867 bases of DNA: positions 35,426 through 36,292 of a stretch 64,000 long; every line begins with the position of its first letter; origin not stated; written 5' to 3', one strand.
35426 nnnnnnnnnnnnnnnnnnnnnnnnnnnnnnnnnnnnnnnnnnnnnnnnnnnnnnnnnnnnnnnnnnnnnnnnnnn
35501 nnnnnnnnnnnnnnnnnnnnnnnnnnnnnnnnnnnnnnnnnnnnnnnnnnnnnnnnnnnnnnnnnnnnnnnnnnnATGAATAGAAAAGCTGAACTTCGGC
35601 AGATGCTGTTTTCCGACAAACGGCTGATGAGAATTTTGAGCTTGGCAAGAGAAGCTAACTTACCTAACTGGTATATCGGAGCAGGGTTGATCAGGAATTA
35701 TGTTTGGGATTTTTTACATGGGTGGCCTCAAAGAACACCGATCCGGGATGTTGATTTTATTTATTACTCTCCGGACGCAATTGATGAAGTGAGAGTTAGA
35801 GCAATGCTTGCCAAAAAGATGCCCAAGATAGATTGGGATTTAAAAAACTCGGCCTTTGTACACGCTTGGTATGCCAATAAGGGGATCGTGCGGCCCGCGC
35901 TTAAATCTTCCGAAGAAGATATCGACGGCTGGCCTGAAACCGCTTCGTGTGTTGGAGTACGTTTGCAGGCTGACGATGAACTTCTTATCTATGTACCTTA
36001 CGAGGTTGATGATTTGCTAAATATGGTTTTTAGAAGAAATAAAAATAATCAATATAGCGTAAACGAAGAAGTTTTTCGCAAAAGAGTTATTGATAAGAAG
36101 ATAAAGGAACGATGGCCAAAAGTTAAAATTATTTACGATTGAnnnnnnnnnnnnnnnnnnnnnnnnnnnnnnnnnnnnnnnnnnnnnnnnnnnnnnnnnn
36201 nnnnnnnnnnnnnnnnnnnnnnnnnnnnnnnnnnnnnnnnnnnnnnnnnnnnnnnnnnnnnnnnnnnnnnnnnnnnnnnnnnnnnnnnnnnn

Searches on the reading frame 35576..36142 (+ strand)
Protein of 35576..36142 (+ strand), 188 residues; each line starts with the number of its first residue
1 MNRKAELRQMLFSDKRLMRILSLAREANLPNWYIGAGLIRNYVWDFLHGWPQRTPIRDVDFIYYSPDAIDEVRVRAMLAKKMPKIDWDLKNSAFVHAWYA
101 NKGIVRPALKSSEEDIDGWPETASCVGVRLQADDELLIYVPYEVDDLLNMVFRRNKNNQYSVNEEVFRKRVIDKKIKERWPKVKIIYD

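Call 3: search_protein_families(library=pfam, proteins=[window:35576-36139:+], max_evalue=0.01)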
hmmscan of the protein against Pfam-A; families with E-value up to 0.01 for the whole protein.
window:35576-36139:+ (188 aa): 1 family
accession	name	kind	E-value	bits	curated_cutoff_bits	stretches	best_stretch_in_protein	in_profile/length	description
PF06042.17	NTP_transf_6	-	5.4e-45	153.5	25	1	24-185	3-159/159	Nucleotidyltransferase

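Call 4: search_protein_families(library=ncbifam, proteins=[window:35576-36139:+], max_evalue=0.01)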
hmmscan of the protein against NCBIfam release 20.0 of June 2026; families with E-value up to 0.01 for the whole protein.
window:35576-36139:+ (188 aa): 0 families

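Call 5: search_solved_structures(query=window:35576-36139:+, max_evalue=1, show_alignments=2)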
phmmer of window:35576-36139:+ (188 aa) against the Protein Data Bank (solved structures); distinct sequences matched with E-value up to 1: 2.
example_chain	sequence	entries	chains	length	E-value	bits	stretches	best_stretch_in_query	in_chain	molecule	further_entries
2la3_A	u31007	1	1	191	3.4e-20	75.4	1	4-182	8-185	Uncharacterized protein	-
3m1c_B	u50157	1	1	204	0.56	12.8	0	33-90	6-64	Envelope glycoprotein L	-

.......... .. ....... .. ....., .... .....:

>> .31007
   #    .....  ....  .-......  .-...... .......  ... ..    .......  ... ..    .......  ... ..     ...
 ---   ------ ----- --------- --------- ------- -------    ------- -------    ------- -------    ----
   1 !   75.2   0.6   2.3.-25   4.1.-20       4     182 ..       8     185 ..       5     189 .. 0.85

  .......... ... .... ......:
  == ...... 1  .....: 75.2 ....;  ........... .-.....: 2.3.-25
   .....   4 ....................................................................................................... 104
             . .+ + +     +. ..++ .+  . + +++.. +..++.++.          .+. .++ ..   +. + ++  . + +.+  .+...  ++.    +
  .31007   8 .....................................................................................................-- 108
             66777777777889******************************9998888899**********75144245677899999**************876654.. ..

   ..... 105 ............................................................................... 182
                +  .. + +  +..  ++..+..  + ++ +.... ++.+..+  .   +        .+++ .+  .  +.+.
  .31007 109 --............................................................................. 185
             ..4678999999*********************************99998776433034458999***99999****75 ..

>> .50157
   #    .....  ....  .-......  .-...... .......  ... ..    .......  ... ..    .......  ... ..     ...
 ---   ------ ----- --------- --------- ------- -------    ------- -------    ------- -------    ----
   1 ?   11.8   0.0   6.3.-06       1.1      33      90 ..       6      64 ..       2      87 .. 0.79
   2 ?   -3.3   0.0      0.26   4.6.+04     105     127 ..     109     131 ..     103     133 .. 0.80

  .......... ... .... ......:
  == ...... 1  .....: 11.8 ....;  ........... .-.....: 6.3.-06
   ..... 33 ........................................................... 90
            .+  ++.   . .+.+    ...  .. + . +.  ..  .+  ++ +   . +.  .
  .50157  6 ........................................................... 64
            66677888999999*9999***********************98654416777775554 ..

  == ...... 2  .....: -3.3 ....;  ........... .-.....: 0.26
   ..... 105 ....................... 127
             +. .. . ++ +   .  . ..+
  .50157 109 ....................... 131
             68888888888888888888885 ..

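Call 9: find_encoding_contigs(protein=window:35576-36142:+, flank=6000, max_places=6)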
Protein window:35576-36142:+ (188 aa): no gene with exactly this product is on record in the collection.

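Call 10: find_homologous_proteins(query=window:35576-36139:+, max_evalue=0.00001)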
Query window:35576-36139:+ (188 aa): 8 proteins with E <= 0.00001 among 45 candidates.
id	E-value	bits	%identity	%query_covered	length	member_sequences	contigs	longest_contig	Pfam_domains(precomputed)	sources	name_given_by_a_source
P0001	2.5e-117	407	100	95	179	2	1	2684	PF06042.18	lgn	-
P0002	8.2e-78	278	63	100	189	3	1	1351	PF06042.18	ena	-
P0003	8.5e-78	278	64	100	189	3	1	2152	PF06042.18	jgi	jgi:hypothetical protein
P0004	3.3e-76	273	62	99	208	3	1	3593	PF06042.18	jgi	jgi:uncharacterized protein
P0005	9.9e-76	271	60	100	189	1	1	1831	PF06042.18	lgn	-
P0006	2.5e-75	270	62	100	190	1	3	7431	PF06042.18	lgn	-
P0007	4.5e-66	240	57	99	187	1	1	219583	PF06042.18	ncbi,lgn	-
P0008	2.7e-50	188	50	95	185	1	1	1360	PF06042.18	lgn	-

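Call 11: find_encoding_contigs(protein=P0007, flank=8000, max_places=3)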
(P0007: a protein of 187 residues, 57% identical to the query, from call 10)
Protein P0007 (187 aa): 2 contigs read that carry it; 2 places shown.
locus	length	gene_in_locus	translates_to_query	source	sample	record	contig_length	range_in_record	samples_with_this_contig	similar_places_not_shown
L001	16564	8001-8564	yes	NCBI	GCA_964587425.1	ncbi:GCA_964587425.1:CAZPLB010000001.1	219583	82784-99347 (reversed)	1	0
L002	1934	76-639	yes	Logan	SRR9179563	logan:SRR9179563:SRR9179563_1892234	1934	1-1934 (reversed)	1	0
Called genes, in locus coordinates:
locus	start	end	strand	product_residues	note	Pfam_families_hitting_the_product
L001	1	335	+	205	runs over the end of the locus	PF00156:Pribosyltran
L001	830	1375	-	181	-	-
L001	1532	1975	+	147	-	-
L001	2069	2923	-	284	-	PF00932:LTD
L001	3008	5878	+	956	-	PF01807:Zn_ribbon_DnaG, PF14528:LAGLIDADG_3 (faint), PF08275:DNAG_N, PF01751:Toprim (weak), PF13155:Toprim_2, PF13662:Toprim_4, PF10410:DnaB_bind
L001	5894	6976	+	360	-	PF03979:Sigma70_r1_1, PF00140:Sigma70_r1_2, PF04542:Sigma70_r2, PF04539:Sigma70_r3, PF04545:Sigma70_r4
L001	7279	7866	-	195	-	-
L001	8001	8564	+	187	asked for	PF06042:NTP_transf_6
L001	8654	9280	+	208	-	PF01073:3Beta_HSD, PF01370:Epimerase, PF05368:NmrA, PF13460:NAD_binding_10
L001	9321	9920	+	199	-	PF01872:RibD_C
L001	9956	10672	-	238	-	PF00005:ABC_tran, PF13401:AAA_22, PF13304:AAA_21 (faint)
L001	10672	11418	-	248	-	PF00528:BPD_transp_1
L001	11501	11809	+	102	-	PF13376:OmdA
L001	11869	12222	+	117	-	PF04020:Phage_holin_4_2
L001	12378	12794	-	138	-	-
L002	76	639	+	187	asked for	PF06042:NTP_transf_6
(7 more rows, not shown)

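Call 12: find_encoding_contigs(protein=P0006, flank=6000, max_places=3)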
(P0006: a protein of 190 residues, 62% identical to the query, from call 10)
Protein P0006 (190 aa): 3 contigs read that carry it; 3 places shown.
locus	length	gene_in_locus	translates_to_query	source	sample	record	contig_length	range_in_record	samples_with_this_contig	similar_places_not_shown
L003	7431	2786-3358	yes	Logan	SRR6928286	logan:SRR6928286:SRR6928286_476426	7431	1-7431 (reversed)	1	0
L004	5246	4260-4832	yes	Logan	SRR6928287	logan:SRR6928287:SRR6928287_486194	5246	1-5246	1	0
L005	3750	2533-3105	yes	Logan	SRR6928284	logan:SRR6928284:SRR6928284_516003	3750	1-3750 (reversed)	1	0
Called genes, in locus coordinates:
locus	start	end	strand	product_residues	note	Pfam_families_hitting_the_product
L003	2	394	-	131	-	?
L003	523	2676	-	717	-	PF00009:GTP_EFTU, PF22042:EF-G_D2, PF03144:GTP_EFTU_D2, PF14492:EFG_III, PF16658:RF3_C (weak), PF03764:EFG_IV, PF00679:EFG_C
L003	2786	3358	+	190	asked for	PF06042:NTP_transf_6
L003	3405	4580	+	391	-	PF00083:Sugar_tr, PF01306:LacY_symp, PF07690:MFS_1, PF13347:MFS_2 (weak), PF12832:MFS_1_like, PF06779:MFS_4, PF07690:MFS_1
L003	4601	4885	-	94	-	-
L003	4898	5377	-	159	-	PF00177:Ribosomal_S7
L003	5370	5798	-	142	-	PF00164:Ribosom_S12_S23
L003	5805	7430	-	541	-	?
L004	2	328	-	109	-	?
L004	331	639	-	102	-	PF00338:Ribosomal_S10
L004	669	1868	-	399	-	PF00009:GTP_EFTU, PF03144:GTP_EFTU_D2, PF03143:GTP_EFTU_D3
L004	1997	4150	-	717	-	PF00009:GTP_EFTU, PF22042:EF-G_D2, PF03144:GTP_EFTU_D2, PF14492:EFG_III, PF16658:RF3_C (weak), PF03764:EFG_IV, PF00679:EFG_C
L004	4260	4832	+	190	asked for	PF06042:NTP_transf_6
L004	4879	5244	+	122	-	?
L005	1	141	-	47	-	?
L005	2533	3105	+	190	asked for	PF06042:NTP_transf_6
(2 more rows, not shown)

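Call 13: find_encoding_contigs(protein=P0004, flank=4000, max_places=3)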
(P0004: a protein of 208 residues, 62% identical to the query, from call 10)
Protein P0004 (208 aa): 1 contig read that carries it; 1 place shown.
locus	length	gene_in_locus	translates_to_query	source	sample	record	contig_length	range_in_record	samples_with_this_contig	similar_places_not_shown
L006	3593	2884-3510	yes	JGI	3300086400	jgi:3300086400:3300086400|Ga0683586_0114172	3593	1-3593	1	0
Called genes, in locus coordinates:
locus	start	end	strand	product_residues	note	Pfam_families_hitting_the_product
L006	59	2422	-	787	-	PF00133:tRNA-synt_1, PF09334:tRNA-synt_1g, PF08264:Anticodon_1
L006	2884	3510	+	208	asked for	PF06042:NTP_transf_6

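Call 14: find_encoding_contigs(protein=P0001, flank=4000, max_places=3)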
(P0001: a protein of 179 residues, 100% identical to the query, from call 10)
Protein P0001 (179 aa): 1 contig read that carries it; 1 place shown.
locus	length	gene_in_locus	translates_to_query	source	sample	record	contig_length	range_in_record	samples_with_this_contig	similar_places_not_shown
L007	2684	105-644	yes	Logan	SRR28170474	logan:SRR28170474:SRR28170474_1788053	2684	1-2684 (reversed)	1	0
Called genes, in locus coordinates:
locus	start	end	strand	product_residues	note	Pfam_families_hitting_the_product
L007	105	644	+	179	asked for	PF06042:NTP_transf_6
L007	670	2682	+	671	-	?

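Call 15: find_encoding_contigs(protein=P0003, flank=4000, max_places=3)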
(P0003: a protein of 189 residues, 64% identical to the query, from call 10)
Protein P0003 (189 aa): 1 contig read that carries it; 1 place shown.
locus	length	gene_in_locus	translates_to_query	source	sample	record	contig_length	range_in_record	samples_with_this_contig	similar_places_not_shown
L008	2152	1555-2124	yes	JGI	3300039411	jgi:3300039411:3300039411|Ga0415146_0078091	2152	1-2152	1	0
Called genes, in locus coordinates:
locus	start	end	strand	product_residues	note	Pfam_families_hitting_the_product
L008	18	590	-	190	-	PF01243:PNPOx_N (weak)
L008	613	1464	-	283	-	PF18765:Polbeta (weak)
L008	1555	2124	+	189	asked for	PF06042:NTP_transf_6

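Call 16: find_encoding_contigs(protein=P0005, flank=4000, max_places=3)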
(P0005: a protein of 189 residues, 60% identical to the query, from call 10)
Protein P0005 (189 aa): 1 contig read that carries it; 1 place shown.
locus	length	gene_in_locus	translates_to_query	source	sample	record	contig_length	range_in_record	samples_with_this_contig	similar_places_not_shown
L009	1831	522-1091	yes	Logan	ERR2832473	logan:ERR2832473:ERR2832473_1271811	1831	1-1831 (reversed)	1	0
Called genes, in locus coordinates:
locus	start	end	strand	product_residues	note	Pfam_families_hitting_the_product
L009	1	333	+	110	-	?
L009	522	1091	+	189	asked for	PF06042:NTP_transf_6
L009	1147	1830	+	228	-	?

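Call 18: find_related_loci(query=A1, collection=genome_contigs, flank=6000)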
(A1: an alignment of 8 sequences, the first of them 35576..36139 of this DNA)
Query A1 (188 aa) in genome_contigs; peptide patterns used: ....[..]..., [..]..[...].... (x = any residue, [..] = any of these).
139 stretches matched a pattern; 20 encode a relative of the query (tblastn E <= 1e-3); 20 distinct loci.
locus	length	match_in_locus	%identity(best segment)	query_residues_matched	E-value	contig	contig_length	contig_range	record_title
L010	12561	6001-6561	56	1-187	5e-72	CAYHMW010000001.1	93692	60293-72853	MAG TPA_asm: uncultured Gammaproteobacteria bacterium isolate ERP119705_co13_486 genome assembly, contig: NODE_270_lengt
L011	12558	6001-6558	57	1-186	3e-70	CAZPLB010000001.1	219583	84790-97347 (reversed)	MAG TPA_asm: uncultured Gammaproteobacteria bacterium isolate SRP200132_co2_495 genome assembly, contig: NODE_5_length_2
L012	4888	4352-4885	53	1-174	2e-58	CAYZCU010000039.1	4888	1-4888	MAG TPA_asm: uncultured Gammaproteobacteria bacterium isolate SRP278252_co2_842 genome assembly, contig: NODE_37633_leng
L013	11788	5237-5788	49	4-186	3e-51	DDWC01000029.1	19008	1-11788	MAG TPA_asm: Firmicutes bacterium UBA2296 UBA2296_contig_11853, whole genome shotgun sequence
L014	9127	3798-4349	41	4-186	6e-41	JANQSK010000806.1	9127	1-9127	MAG: Anaerolineae bacterium isolate IP29b_bin.94 k99_649666, whole genome shotgun sequence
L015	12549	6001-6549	38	3-186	6e-35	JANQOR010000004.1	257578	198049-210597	MAG: Cyclobacteriaceae bacterium isolate IP29b_bin.14 k99_266130, whole genome shotgun sequence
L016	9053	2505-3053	34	4-186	2e-33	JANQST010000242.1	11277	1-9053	MAG: Cyclobacteriaceae bacterium isolate IP30a_bin.7 k99_175427, whole genome shotgun sequence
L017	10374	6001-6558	37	1-186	3e-33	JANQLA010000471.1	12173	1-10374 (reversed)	MAG: Melioribacteraceae bacterium isolate PL25a_bin.33 k99_3001984, whole genome shotgun sequence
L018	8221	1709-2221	34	10-185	1e-32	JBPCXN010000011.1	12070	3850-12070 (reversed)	MAG: Endozoicomonas sp. isolate MAG_seacave_56 S1Ck127_1080062, whole genome shotgun sequence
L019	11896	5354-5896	33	6-186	1e-30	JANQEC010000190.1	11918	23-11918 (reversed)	MAG: Cyclobacteriaceae bacterium isolate PL23a_bin.113 k99_3723256, whole genome shotgun sequence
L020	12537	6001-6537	35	7-186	8e-29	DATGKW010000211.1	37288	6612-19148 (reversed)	MAG TPA_asm: Ktedonobacteraceae bacterium isolate SMAG_U9870 k141_61610, whole genome shotgun sequence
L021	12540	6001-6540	33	7-186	2e-27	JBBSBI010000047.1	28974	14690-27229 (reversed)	MAG: Polyangiales bacterium isolate La6_metabat2.119 La6_metabat2.119_K_218391_L_28974_cov_101.2767, whole genome shotgu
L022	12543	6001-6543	35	5-186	1e-27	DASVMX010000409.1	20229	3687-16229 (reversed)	MAG TPA_asm: Ktedonobacteraceae bacterium isolate SMAG_U3111 k141_410833, whole genome shotgun sequence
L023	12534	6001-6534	34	10-188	3e-27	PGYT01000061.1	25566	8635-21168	MAG: Ignavibacteriae bacterium HGW-Ignavibacteriae-2 08E140C01_z5_2013_Ig3399_v2_scaffold_1848, whole genome shotgun seq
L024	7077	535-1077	35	7-186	3e-26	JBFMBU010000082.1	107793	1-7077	MAG: Thermodesulfobacteriota bacterium isolate MAG172 MAG172_82, whole genome shotgun sequence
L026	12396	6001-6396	34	1-123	3e-17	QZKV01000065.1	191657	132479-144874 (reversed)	MAG: Desulfobacteraceae bacterium isolate SURF_4 Ga0104751_1000024, whole genome shotgun sequence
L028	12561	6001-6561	32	1-186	3e-22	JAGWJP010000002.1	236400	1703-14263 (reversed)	MAG: Patescibacteria group bacterium isolate REEB140 contig-150_22, whole genome shotgun sequence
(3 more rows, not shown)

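Call 48: find_homologous_proteins(query=A1, max_evalue=1e-10)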
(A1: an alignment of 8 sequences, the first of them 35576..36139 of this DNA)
Query A1 (8 sequences) (188 aa, profile of the alignment): 47 proteins with E <= 1e-10 among 2445 candidates.
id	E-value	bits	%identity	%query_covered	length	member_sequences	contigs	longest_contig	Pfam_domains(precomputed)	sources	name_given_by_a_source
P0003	5.8e-104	363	64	100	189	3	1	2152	PF06042.18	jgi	jgi:hypothetical protein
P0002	1.9e-103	362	63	100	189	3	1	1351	PF06042.18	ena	-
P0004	8.4e-103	360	62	99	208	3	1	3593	PF06042.18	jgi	jgi:uncharacterized protein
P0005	3.8e-100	351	60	100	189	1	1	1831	PF06042.18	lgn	-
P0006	1.1e-97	343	62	100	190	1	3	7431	PF06042.18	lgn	-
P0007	5.3e-95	334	57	99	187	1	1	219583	PF06042.18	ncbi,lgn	-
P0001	3.3e-92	325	100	95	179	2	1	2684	PF06042.18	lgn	-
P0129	3.6e-88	312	56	99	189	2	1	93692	PF06042.18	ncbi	-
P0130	1.4e-86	307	62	91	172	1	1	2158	PF06042.18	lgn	-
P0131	3.4e-84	299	56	99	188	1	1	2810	PF06042.18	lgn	-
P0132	5.0e-84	298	54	99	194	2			PF06042.18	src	-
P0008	2.3e-82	293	50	95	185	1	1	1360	PF06042.18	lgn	-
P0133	1.2e-75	271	53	99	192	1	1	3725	PF06042.18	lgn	-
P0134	7.2e-75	269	53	99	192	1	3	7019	PF06042.18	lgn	-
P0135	5.8e-70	253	50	98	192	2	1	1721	PF06042.18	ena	-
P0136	7.6e-56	207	48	96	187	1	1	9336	PF06042.18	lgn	-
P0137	1.1e-54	203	49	91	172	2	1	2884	PF06042.18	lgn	-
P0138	2.5e-53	198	50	90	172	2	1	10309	PF06042.18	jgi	jgi:hypothetical protein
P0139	7.3e-47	177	41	97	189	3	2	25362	PF06042.18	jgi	jgi:hypothetical protein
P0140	1.5e-45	173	45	90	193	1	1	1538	PF06042.18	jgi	jgi:uncharacterized protein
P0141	6.9e-43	164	46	91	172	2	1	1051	PF06042.18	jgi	jgi:uncharacterized protein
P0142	1.9e-40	156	44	86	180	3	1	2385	PF06042.18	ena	-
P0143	2.2e-39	153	44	86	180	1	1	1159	PF06042.18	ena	-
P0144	6.4e-39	151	42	97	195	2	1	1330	PF06042.18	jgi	jgi:hypothetical protein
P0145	6.2e-37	145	41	96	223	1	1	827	PF06042.18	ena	-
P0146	9.8e-37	144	40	97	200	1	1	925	PF06042.18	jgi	jgi:hypothetical protein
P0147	1.6e-36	144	41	90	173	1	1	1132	PF06042.18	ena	-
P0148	7.9e-36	141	40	99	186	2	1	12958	PF06042.18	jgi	jgi:hypothetical protein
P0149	1.7e-35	140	41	84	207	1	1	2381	PF06042.18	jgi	jgi:uncharacterized protein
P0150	1.9e-35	140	40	98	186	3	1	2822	PF06042.18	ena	-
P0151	4.8e-34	135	36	93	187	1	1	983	PF06042.18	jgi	-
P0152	3.0e-31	126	38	74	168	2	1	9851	PF06042.18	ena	-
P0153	1.6e-30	124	33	99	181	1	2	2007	PF06042.18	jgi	jgi:hypothetical protein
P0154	5.1e-27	113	31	90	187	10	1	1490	PF06042.18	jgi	jgi:hypothetical protein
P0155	7.3e-27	112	29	97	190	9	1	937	PF06042.18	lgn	-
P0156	3.3e-25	107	31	99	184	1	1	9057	PF06042.18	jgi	jgi:uncharacterized protein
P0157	4.9e-24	103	30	98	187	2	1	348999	PF06042.18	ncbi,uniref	ncbi:nucleotidyltransferase family protein [Pseudomonas sp. NY15181]|uniref:nucleotidyltransferase f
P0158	3.6e-22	97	33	89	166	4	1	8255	PF06042.18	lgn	-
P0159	7.0e-22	96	29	95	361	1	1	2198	PF06042.18,PF13302.14,PF00583.32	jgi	jgi:RimJ/RimL family protein N-acetyltransferase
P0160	5.7e-21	93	30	97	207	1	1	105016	PF06042.18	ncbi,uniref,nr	ncbi:nucleotidyltransferase family protein [Microvirga terrestris]|uniref:Nucleotidyltransferase fam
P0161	1.8e-19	88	31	83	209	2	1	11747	PF06042.18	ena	-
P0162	1.3e-17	82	28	97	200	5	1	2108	PF06042.18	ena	-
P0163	5.7e-17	80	28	96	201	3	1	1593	PF06042.18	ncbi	-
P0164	1.5e-16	78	27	100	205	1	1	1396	PF06042.18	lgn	-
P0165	2.4e-16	78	31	83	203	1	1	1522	PF06042.18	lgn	-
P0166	9.3e-16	76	30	85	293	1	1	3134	PF06042.18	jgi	jgi:uncharacterized protein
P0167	2.6e-12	65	28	85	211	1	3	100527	PF06042.18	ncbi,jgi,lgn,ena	jgi:hypothetical protein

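Call 56: search_protein_representatives(alignment_id=A1)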
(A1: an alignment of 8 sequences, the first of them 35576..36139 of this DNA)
Query: 8 sequences, 189 profile positions. Proteins with E-value up to 0.001 (for the whole library): 2145; up to 1e-10: 1044; up to 1e-30: 82. The best 150 are listed.
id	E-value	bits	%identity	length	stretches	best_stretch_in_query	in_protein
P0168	7.5e-66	237.5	-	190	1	4-187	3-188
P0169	5.8e-45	169.4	-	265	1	3-188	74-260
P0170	4.4e-44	166.5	-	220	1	4-189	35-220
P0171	1.5e-43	164.8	-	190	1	4-188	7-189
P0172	2.5e-43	164.0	-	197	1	3-188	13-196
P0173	8.2e-43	162.3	-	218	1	4-187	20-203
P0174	1.4e-42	161.6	-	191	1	1-188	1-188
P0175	3.0e-42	160.5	-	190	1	1-187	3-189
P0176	7.8e-41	155.9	-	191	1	2-187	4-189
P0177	2.5e-40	154.2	-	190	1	7-188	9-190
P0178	1.4e-39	151.8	-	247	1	10-187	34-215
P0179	2.5e-39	151.0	-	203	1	7-188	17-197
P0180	7.6e-39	149.4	-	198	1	2-188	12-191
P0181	2.2e-38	147.9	-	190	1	5-159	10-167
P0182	3.1e-38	147.4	-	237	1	4-187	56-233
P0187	3.9e-37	143.9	-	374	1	18-186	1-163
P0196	6.6e-36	139.8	-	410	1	4-187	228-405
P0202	1.2e-35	138.9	-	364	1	4-187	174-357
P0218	1.5e-32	128.9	-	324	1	7-186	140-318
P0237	2.4e-31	124.9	-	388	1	1-187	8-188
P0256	8.7e-30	119.9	-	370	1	5-187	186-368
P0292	4.7e-28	114.2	-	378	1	6-185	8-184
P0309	2.6e-27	111.8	-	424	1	6-185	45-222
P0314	3.6e-27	111.3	-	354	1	3-187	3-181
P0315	4.1e-27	111.1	-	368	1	5-187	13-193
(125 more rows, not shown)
